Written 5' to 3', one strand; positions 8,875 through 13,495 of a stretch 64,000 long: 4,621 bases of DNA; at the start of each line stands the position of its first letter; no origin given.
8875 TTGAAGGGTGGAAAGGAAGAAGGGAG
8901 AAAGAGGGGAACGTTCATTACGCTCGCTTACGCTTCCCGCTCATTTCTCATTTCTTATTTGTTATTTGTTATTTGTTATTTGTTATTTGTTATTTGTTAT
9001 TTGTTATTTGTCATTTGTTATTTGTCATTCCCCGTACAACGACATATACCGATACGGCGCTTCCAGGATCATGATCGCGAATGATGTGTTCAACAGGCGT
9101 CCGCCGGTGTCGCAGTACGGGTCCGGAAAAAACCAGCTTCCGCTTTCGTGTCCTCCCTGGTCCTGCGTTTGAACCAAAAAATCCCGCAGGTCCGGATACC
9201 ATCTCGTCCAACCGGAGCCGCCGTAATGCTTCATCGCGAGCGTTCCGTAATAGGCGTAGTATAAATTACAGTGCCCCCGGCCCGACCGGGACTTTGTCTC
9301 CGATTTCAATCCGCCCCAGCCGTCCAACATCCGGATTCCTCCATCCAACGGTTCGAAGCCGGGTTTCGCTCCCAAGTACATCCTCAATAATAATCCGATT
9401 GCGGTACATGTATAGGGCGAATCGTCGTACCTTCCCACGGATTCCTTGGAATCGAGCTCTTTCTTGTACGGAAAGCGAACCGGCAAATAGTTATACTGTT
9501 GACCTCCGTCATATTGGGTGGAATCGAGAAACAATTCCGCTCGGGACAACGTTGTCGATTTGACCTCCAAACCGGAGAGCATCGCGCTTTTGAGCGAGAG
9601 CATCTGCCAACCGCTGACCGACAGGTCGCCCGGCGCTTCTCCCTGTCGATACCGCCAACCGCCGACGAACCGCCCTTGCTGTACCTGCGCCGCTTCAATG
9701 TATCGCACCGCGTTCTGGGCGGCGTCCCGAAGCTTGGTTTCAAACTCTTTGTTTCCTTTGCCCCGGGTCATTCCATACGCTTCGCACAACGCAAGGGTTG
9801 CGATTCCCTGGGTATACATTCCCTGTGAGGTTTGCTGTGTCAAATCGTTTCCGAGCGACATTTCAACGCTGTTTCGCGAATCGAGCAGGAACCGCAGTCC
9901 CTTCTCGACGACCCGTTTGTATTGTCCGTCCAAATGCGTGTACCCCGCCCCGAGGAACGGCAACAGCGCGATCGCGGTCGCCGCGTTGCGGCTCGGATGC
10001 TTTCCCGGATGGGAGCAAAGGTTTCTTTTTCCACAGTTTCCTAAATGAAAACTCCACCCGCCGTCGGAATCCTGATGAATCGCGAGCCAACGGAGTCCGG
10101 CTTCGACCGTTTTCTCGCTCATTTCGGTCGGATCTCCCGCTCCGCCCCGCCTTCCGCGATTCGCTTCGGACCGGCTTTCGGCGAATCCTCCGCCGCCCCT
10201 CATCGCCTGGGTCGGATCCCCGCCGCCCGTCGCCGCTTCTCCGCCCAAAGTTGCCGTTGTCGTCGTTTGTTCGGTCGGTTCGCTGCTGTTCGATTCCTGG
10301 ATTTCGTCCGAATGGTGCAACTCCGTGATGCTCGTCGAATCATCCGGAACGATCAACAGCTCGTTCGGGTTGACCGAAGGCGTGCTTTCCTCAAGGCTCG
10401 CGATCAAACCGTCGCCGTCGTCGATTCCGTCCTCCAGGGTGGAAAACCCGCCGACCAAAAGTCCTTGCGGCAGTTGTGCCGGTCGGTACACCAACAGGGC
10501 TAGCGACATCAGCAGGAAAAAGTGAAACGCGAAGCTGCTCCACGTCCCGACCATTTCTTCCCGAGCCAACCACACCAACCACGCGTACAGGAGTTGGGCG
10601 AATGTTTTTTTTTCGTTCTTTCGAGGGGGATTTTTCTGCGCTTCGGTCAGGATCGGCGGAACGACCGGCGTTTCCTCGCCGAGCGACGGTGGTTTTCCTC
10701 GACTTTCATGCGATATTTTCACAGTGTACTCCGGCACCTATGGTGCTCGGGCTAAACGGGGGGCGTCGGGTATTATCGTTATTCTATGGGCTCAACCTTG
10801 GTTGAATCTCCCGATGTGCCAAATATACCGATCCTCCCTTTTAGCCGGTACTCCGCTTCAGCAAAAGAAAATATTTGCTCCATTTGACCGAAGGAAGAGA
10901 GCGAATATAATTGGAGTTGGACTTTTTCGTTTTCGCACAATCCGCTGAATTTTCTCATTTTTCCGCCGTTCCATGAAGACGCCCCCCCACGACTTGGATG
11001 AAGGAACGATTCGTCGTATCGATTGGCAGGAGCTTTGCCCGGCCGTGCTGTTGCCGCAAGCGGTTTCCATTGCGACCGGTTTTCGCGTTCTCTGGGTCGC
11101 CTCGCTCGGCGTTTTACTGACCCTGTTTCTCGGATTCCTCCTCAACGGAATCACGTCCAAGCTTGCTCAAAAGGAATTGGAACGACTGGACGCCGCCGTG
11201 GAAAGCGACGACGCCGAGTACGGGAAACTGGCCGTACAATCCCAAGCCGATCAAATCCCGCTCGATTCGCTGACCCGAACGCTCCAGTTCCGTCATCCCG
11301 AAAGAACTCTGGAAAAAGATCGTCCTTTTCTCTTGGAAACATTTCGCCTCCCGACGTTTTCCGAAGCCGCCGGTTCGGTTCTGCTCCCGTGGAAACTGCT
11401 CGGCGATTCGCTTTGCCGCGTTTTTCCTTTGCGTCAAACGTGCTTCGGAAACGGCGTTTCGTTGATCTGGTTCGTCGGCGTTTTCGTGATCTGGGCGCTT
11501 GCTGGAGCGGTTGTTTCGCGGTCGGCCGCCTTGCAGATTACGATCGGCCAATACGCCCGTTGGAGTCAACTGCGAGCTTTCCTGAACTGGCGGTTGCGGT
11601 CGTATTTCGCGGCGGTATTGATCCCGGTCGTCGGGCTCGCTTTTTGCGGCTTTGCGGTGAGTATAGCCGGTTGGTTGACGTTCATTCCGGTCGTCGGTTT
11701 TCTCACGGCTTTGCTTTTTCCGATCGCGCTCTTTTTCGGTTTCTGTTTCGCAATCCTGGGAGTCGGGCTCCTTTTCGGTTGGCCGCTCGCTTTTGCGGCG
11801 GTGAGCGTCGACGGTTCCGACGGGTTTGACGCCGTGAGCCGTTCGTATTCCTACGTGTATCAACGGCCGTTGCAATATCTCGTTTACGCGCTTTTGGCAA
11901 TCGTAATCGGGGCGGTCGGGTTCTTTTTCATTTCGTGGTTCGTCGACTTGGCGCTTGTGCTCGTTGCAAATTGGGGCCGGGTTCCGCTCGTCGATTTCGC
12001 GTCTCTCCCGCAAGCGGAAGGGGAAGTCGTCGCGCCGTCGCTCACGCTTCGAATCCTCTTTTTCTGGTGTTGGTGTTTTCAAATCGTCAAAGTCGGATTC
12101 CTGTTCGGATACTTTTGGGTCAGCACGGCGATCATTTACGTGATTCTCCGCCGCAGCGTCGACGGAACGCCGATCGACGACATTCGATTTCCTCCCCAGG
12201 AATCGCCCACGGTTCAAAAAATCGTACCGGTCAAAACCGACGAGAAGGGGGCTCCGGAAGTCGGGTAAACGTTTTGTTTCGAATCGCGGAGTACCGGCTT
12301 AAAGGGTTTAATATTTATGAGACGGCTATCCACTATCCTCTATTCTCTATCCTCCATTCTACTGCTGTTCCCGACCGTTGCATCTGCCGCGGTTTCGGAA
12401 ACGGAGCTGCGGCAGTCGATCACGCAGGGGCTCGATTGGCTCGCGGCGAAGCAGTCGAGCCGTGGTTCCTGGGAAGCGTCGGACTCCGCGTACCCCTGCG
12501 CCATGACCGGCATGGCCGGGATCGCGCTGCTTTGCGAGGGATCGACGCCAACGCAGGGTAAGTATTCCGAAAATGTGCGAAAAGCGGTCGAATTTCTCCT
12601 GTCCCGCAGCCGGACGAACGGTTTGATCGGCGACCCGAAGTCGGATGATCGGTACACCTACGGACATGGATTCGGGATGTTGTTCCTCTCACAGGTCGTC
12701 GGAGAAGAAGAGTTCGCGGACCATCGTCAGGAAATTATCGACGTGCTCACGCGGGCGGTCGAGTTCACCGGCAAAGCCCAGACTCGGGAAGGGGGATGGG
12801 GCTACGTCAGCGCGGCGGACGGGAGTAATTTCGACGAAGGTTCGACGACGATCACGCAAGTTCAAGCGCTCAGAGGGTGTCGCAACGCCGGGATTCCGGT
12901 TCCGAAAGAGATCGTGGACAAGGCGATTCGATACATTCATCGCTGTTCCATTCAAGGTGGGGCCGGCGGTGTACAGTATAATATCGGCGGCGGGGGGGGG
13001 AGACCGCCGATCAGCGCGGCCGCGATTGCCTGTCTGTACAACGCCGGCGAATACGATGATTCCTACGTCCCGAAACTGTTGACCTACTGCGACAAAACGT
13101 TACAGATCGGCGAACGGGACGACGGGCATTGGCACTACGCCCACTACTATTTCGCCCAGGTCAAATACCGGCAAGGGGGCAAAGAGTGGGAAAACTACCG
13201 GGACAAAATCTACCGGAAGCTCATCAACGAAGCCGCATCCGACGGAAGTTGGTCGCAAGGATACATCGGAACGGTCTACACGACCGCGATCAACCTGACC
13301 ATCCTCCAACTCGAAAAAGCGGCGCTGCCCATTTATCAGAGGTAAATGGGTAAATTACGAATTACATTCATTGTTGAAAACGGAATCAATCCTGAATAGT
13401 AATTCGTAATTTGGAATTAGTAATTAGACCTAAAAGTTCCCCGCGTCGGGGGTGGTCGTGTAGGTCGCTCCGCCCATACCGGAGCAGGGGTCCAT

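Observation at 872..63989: Intergenic DNA is assembled from period-7 tandem arrays drawn from a small shared unit vocabulary (STRR-like), mostly as inverted pairs sitting on gene borders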

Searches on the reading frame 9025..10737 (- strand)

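Call 5: search_protein_families(library=pfam, proteins=[window:9025-10737:-])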
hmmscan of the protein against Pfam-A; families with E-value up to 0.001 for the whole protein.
window:9025-10737:- (570 aa): 1 family
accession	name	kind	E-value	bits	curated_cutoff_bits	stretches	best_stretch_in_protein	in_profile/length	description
PF13243.12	SQHop_cyclase_C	-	4.1e-06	26.5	26.1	1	205-289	203-279/319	Squalene-hopene cyclase C-terminal domain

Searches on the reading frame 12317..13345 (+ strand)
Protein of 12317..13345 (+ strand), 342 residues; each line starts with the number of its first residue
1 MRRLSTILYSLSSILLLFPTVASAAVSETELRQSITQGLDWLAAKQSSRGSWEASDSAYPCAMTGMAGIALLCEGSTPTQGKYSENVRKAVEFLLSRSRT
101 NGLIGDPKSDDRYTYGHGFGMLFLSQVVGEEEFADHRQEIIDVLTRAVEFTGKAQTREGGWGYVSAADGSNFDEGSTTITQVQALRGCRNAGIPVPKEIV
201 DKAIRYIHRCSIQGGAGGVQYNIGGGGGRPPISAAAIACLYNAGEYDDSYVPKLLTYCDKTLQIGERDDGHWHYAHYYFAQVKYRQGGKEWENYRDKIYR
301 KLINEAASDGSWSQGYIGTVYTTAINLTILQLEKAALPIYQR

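Call 5: search_protein_families(library=pfam, proteins=[window:12317-13345:+])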
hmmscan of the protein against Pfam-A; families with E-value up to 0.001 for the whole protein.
window:12317-13345:+ (342 aa): 1 family
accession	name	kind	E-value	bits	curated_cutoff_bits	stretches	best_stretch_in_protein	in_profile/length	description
PF13243.12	SQHop_cyclase_C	-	2.6e-07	30.4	26.1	1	27-215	85-282/319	Squalene-hopene cyclase C-terminal domain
